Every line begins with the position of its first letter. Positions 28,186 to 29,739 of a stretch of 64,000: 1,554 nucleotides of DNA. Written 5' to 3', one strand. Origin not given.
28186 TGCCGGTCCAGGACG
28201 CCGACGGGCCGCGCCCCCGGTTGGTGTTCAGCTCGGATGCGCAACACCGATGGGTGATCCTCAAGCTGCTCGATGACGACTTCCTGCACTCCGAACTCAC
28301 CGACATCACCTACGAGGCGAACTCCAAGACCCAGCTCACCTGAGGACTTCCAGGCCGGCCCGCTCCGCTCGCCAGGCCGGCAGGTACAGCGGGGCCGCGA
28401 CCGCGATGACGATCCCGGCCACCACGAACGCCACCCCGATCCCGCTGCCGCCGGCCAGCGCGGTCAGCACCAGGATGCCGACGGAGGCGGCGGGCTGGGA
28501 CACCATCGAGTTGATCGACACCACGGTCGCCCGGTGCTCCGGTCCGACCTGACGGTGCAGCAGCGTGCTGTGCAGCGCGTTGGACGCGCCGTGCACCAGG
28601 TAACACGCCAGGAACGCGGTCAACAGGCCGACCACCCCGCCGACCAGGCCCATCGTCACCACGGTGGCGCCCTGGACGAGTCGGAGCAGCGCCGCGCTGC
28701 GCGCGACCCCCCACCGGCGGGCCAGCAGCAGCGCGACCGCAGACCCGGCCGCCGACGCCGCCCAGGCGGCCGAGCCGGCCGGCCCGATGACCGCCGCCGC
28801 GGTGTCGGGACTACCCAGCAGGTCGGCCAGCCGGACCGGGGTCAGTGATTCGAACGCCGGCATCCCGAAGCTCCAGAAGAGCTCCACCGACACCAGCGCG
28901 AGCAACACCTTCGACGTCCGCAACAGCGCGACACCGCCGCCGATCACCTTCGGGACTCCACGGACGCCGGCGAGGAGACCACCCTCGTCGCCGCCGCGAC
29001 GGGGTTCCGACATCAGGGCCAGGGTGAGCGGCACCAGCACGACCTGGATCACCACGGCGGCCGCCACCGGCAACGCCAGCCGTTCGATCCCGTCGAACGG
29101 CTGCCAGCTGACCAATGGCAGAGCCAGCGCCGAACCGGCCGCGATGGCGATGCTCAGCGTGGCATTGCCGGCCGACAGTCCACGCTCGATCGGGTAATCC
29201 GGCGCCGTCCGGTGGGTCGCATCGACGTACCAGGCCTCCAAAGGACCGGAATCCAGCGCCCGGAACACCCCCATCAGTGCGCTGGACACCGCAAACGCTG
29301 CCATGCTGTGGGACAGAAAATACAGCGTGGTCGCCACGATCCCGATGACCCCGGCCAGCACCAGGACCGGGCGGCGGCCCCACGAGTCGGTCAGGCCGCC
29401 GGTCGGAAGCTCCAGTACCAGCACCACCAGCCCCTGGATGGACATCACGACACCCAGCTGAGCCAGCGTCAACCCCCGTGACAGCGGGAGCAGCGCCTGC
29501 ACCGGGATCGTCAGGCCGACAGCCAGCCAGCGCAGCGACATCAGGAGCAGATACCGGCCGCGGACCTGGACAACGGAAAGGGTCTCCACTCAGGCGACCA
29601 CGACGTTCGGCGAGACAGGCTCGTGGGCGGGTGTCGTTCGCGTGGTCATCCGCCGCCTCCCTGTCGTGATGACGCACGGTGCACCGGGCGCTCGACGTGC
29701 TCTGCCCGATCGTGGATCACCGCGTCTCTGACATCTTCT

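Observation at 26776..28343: Two-gene Kiwa-like (KwaA 4-TM + KwaB/DUF4868-like) module between base-excision-repair genes and an MFS gene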

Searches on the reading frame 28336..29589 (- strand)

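Call 31: search_protein_families(library=pfam, proteins=[window:28336-29589:-], max_evalue=0.00001)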
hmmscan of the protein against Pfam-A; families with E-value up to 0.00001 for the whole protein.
window:28336-29589:- (417 aa): 1 family
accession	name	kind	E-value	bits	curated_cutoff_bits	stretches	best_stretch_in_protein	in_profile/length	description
PF07690.21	MFS_1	-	2.8e-20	73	33.4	1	15-371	3-346/347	Major Facilitator Superfamily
